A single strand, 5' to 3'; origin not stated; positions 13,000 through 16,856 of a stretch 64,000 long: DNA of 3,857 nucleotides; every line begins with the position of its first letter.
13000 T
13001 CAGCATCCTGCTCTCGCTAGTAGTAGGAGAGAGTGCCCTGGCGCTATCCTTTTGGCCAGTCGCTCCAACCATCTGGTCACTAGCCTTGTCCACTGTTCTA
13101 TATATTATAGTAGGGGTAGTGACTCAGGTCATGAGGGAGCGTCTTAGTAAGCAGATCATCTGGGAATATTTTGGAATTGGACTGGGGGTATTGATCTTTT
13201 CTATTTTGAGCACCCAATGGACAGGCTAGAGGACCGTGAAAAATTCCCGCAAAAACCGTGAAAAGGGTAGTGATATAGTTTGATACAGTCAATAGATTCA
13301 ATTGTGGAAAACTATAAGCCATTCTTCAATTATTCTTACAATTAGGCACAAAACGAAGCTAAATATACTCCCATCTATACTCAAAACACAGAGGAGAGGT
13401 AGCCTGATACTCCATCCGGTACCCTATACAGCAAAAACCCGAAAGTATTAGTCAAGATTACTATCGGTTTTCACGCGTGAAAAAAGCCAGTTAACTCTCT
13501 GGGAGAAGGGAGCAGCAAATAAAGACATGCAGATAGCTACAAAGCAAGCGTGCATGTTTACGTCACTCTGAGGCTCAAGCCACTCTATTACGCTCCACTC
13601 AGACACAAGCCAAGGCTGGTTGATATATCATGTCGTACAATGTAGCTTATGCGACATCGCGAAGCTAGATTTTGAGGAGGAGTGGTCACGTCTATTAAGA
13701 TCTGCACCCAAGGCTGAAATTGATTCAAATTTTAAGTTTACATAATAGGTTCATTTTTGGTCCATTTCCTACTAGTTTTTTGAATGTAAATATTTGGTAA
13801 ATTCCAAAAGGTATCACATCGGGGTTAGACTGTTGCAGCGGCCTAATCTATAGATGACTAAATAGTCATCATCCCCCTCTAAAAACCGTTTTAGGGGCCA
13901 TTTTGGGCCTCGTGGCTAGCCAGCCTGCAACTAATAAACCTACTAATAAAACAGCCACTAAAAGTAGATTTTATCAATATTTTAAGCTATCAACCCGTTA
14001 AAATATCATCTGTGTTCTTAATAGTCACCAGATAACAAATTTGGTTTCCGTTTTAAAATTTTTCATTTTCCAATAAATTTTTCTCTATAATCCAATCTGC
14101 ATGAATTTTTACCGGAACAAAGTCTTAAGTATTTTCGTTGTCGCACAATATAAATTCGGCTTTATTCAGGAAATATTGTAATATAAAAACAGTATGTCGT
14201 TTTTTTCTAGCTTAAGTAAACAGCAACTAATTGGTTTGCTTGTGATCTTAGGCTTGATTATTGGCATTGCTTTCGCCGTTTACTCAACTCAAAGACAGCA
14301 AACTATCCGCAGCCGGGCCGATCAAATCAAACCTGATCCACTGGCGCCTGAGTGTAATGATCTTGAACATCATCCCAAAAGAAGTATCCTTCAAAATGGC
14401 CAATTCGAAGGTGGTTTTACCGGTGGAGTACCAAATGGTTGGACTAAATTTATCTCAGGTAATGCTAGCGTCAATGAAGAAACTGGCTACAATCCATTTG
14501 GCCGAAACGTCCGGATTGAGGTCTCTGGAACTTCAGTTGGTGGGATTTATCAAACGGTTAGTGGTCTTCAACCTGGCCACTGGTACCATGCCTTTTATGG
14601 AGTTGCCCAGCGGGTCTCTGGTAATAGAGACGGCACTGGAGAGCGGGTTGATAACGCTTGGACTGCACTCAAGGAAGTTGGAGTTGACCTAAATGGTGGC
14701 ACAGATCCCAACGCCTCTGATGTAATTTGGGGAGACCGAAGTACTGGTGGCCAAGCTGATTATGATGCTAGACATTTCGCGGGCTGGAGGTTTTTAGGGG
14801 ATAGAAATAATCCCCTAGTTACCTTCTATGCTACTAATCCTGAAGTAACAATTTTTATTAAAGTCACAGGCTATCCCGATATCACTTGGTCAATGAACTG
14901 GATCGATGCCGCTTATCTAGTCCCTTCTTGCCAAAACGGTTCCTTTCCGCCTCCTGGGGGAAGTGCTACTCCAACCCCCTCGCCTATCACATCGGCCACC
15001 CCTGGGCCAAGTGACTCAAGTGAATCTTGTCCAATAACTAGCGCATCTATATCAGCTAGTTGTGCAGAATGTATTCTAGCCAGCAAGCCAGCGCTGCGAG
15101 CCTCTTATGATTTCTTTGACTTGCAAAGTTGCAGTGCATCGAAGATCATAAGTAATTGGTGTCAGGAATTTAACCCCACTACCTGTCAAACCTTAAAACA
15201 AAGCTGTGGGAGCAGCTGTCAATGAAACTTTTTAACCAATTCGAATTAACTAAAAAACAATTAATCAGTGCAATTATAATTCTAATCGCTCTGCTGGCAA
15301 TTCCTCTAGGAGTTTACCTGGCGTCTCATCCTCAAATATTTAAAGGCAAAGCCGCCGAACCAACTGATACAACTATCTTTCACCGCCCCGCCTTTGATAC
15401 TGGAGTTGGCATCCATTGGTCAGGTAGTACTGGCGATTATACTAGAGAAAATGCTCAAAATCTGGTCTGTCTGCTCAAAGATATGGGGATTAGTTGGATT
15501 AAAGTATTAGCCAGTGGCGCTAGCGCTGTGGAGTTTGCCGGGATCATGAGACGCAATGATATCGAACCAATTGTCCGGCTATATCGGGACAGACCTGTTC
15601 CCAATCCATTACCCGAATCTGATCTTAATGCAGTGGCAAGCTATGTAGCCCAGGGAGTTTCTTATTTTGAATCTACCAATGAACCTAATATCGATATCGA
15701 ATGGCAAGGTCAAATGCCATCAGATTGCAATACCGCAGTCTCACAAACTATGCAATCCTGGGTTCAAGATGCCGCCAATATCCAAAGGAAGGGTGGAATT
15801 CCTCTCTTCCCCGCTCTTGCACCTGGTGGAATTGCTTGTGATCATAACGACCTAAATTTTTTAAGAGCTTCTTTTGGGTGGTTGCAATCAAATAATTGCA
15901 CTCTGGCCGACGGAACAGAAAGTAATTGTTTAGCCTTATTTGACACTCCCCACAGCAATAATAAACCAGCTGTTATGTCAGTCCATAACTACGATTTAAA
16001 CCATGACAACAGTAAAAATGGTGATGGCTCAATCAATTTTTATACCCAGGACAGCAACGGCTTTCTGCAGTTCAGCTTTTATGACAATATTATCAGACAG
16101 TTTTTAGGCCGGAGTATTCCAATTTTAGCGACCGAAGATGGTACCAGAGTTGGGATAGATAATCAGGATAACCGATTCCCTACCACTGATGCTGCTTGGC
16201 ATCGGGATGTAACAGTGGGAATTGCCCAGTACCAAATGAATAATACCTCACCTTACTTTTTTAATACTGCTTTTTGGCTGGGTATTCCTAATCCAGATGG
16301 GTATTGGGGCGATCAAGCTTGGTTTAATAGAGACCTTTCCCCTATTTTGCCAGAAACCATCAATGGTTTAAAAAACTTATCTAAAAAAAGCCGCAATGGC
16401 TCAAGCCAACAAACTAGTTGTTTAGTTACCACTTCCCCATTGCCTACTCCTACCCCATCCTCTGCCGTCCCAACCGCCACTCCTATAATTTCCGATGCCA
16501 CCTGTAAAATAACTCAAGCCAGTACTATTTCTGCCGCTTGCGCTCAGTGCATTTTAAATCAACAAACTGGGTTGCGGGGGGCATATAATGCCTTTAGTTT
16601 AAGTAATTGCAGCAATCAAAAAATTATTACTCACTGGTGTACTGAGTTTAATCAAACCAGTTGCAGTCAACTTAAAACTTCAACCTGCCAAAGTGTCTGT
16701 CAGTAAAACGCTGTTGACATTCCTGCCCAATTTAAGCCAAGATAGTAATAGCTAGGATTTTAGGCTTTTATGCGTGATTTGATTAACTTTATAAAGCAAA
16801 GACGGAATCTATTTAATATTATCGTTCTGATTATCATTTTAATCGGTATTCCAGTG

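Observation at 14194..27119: Candidate cohesin-dockerin (cellulosome-like) cell-surface system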

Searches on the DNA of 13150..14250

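Call 69: search_rna_families(source=window, start=13150, end=14250, threshold=evalue, max_evalue=1)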
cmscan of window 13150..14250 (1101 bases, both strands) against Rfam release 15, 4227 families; matches with E-value up to 1: 0.
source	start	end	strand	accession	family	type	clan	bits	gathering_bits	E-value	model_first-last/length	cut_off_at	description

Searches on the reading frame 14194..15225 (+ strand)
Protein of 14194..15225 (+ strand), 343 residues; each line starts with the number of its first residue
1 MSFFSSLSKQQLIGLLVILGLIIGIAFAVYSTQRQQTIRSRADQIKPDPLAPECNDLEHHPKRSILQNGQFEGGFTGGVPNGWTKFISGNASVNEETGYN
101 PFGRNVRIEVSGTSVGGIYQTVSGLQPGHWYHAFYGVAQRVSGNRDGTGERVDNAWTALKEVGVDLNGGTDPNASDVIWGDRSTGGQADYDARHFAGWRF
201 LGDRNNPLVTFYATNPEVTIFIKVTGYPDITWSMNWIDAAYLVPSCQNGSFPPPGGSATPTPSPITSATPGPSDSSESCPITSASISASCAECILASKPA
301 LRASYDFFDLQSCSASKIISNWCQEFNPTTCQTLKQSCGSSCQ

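Call 3: search_protein_families(library=pfam, proteins=[window:14194-15225:+], max_evalue=1)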
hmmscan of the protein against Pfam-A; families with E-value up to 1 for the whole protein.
window:14194-15225:+ (343 aa): 4 families
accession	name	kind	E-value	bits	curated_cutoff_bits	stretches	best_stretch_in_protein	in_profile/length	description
PF21944.1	Hemotin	-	0.077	13.2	27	1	15-46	6-38/74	Hemotin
PF13314.11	DUF4083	-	0.1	13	25.4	1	12-49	5-42/57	Domain of unknown function (DUF4083)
PF02018.23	CBM_4_9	-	0.11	13.3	25.9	1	65-138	3-72/136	Carbohydrate binding domain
PF23494.1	bPH_10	-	0.23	11.3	27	1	3-45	49-91/151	YqeB-like bacterial PH domain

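Call 4: search_protein_families(library=ncbifam, proteins=[window:14194-15225:+], max_evalue=1)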
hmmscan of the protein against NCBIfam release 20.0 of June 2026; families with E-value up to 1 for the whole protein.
window:14194-15225:+ (343 aa): 0 families

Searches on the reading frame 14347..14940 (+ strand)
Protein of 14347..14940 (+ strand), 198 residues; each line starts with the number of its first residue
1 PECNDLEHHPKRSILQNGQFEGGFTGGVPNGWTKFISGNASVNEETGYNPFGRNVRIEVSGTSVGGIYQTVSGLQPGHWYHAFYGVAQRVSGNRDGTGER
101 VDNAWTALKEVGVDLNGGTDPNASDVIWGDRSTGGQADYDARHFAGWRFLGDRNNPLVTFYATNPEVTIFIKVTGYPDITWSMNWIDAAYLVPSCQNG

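Call 86: search_solved_structures(query=A9, max_evalue=1, show_alignments=1)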
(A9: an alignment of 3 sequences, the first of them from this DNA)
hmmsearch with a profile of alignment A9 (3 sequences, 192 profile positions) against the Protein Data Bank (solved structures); distinct sequences matched with E-value up to 1: 1.
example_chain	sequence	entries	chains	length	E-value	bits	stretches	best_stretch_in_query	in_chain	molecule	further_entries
9l5r_L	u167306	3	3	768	0.7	13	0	54-106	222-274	Putative pre-mRNA splicing protein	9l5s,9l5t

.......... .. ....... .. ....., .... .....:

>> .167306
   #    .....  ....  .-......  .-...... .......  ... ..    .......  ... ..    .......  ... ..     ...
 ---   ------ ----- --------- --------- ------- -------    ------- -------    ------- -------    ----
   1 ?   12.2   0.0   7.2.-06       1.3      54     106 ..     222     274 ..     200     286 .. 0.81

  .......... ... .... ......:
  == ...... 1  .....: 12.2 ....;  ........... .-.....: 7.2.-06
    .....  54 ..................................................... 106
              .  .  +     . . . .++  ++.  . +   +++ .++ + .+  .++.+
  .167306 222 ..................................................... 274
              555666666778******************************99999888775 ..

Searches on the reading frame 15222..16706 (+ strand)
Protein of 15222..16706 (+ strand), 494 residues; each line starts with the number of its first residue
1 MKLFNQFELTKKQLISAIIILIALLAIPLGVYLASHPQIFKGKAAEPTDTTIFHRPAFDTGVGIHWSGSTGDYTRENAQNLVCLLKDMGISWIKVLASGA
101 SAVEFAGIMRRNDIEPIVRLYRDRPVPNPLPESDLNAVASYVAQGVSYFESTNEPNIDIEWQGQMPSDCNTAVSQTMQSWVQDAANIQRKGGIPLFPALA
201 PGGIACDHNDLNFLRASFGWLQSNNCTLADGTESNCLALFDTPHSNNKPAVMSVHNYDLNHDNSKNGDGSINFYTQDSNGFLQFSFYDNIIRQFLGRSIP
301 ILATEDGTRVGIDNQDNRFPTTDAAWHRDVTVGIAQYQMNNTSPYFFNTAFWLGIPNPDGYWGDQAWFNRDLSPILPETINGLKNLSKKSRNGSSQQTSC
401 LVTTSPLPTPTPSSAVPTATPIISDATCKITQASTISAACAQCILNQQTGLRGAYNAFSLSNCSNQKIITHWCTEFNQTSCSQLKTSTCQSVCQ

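Call 3: search_protein_families(library=pfam, proteins=[window:15222-16706:+], max_evalue=1)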
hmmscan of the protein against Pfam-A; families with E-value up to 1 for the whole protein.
window:15222-16706:+ (494 aa): 0 families

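Call 4: search_protein_families(library=ncbifam, proteins=[window:15222-16706:+], max_evalue=1)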
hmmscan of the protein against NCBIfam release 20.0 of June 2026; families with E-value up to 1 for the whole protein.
window:15222-16706:+ (494 aa): 0 families

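Call 10: search_solved_structures(query=window:15222-16706:+, max_evalue=1, show_alignments=2)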
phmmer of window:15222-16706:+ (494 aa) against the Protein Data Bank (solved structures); distinct sequences matched with E-value up to 1: 1.
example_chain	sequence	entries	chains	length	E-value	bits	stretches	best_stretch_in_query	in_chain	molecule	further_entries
4jg5_A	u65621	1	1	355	0.68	11.9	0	294-362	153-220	Putative cell adhesion protein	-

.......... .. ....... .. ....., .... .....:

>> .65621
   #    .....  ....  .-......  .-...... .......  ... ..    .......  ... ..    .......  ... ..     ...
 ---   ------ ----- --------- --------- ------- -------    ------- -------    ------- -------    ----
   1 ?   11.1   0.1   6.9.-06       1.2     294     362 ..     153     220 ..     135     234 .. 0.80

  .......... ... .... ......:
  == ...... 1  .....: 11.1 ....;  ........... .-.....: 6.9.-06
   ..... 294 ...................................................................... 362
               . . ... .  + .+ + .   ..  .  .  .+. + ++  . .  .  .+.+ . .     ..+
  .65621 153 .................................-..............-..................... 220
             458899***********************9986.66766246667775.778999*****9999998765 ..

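Call 18: find_homologous_proteins(query=window:15222-16706:+, max_evalue=0.001)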
Query window:15222-16706:+ (494 aa): 10 proteins with E <= 0.001 among 8000 candidates.
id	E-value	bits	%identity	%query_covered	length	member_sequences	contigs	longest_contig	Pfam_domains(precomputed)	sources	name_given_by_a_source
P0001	0.0e+0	1153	100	100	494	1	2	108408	-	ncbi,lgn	-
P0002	3.2e-147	509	59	78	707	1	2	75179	-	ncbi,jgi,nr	ncbi:hypothetical protein C4559_06125 [Candidatus Microgenomates bacterium]|nr:MAG: hypothetical pro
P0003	2.0e-142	494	58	80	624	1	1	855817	-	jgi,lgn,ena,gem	-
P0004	6.5e-123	429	52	77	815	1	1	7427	-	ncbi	-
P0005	6.8e-102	360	55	64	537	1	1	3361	PF17957.8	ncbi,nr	ncbi:MAG: Ig-like domain-containing protein [Actinobacteria bacterium]|nr:Ig-like domain-containing 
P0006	1.7e-36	144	32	69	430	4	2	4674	-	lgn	-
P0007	3.4e-31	127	31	65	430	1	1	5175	-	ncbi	-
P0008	2.0e-27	114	30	61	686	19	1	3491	PF01510.31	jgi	-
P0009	8.3e-16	76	32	50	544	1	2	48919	PF01510.31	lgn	-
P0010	1.4e-7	49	26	54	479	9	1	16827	-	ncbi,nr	ncbi:MAG: hypothetical protein HXY41_13595 [Chloroflexi bacterium]|nr:hypothetical protein [Chlorofl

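Call 31: predict_structure(alignment_id=A1)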
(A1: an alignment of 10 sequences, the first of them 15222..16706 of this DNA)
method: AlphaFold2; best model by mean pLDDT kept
length: 494 residues; sequences in the alignment: 10
mean_pLDDT: 70.9   pTM: 0.70
mean pLDDT of the five models: 70.9, 69.7, 68.5, 68.1, 66.4
residues with pLDDT >= 90: 148; 70-90: 150; 50-70: 69; < 50: 127
segments of 3 or more residues with pLDDT < 50: 1-5, 36-41, 68-70, 308-315, 356-374, 412-494
pLDDT, mean of each block of 10 residues (from residue 1): 54 86 83 55 66 91 72 80 89 90 93 94 74 93 96 84 84 93 97 92 75 93 97 96 94 74 60 56 80 92 68 50 72 85 87 55 43 59 88 80 73 39 29 32 31 26 28 32 30 24
secondary structure, 60 per line:
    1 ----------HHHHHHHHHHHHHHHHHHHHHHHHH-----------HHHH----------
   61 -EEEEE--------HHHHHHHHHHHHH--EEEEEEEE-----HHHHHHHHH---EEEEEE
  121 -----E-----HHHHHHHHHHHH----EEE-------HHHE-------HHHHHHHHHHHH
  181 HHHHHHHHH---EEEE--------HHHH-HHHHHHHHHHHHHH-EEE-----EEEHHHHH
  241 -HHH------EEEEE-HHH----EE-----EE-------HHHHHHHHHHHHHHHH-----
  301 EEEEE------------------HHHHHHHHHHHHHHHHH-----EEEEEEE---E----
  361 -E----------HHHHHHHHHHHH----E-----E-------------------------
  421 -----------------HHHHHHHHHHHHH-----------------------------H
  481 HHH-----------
elements in order: H11-35 H47-50 E62-66 H75-87 E90-97 H103-111 E115-120 H132-143 E148-150 H169-189 E193-196 H205-208 H210-223 E225-227 E233-235 H236-240 E251-255 H280-295 E301-305 H324-340 E346-352 H373-384 H438-450 H480-483

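Call 35: fold_search(model_id=the predicted structure, library=pdb)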
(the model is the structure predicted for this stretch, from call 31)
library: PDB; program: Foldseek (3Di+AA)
matches with E <= 10: 1316; with E <= 0.001: 23
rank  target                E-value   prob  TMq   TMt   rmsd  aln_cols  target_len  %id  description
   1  6mq4                  5.5e-07  1.00  0.29  0.39  11.2       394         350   12  GH5-4 broad specificity endoglucanase from Hungateiclostridium cellulolyticum (released 2019-11-13)
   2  8i0x_A                3.8e-06  1.00  0.36  0.36   8.2       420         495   12  Beta-Xylosidase JB13GH39P28 showing salt/ethanol/trypsin tolerance, low-pH/low-Temperature activity, and transformatio (released 2024-04-24)
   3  8i0j_B                6.0e-06  1.00  0.35  0.35   8.9       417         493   13  JB13GH39P28 mutant-D41G (released 2024-04-24)
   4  5bx9                  6.7e-06  1.00  0.37  0.42   8.9       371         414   11  Structure of PslG from Pseudomonas aeruginosa (released 2015-10-07)
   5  9g17_A                7.5e-06  1.00  0.39  0.45   7.3       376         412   12  Structure of PslG with a covalently- bound pentasaccharide (released 2025-03-05)
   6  4zn2_A                2.3e-05  1.00  0.38  0.45   7.3       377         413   12  Glycosyl hydrolase from Pseudomonas aeruginosa (released 2016-01-06)
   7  5oye_B                2.5e-05  1.00  0.34  0.42   9.2       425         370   11  GH5 endo-xyloglucanase from Cellvibrio japonicus (released 2018-02-07)
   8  6uqj                  4.9e-05  1.00  0.33  0.33  10.5       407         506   13  Crystal structure of the GH39 enzyme from Xanthomonas axonopodis pv. citri (released 2020-07-22)
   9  8pe2_A                6.1e-05  1.00  0.38  0.42   6.4       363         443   11  Crystal structure of Gel4 in complex with Nanobody 3 (released 2024-06-19)
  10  4ekj                  7.7e-05  1.00  0.38  0.38   7.6       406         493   12  Crystal structure of a monomeric beta-xylosidase from Caulobacter crescentus CB15 (released 2012-09-26)
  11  2w63_A                4.8e-04  1.00  0.38  0.43   6.0       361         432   11  SACCHAROMYCES CEREVISIAE GAS2P IN COMPLEX WITH LAMINARITRIOSE AND LAMINARITETRAOSE (released 2009-01-27)
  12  5oa2_C                5.0e-04  1.00  0.35  0.39  11.3       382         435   12  Crystal structure of ScGas2 in complex with compound 8 (released 2018-05-02)
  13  6yn7_D                5.6e-04  0.97  0.29  0.31  13.6       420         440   12  Crystal Structure of AHE enzyme from Alicyclobacillus herbarius (released 2021-02-03)
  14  5fih_A                6.0e-04  1.00  0.36  0.40   8.6       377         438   11  SACCHAROMYCES CEREVISIAE GAS2P (E176Q MUTANT) IN COMPLEX WITH LAMINARITETRAOSE AND LAMINARIPENTAOSE (released 2016-02-17)
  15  5oa2_B                6.0e-04  0.99  0.29  0.32  10.6       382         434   11  Crystal structure of ScGas2 in complex with compound 8 (released 2018-05-02)
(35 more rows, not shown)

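Call 62: search_protein_families(library=pfam, proteins=[P0002, P0003, P0004, P0005, P0006, P0008, P0009, P0010], max_evalue=0.01)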
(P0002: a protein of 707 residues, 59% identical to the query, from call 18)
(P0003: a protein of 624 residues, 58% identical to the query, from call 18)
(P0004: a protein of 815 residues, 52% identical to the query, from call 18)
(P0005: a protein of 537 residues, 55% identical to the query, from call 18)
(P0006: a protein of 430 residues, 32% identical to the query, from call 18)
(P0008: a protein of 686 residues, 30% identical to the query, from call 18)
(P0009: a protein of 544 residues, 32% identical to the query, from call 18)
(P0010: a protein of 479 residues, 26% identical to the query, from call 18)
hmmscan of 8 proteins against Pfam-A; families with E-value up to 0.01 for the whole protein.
P0002 (707 aa): 0 families

P0003 (624 aa): 2 families
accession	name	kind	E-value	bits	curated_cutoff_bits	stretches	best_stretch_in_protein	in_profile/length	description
PF00404.24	Dockerin_1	-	0.0022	18.6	22.9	1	566-607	3-49/57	Dockerin type I domain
PF00036.39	EF-hand_1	-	0.0032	17.3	25.4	0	594-613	9-28/29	EF hand domain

P0004 (815 aa): 1 family
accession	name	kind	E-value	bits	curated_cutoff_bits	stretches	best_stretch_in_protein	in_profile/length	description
PF00404.24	Dockerin_1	-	0.0017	18.9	22.9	1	761-806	2-51/57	Dockerin type I domain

P0005 (537 aa): 1 family
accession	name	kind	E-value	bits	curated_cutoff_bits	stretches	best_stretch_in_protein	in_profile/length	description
PF17957.7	Big_7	-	1.5e-16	61.2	24.1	1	449-518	1-70/70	Bacterial Ig domain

P0006 (430 aa): 0 families

P0008 (686 aa): 1 family
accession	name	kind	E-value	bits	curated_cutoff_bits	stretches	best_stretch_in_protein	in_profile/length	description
PF01510.30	Amidase_2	-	1.2e-21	77.9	26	1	413-538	6-131/131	N-acetylmuramoyl-L-alanine amidase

P0009 (544 aa): 1 family
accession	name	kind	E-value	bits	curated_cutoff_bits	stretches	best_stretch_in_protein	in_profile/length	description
PF01510.30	Amidase_2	-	1.8e-08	35.2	26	1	326-447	8-131/131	N-acetylmuramoyl-L-alanine amidase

P0010 (479 aa): 0 families
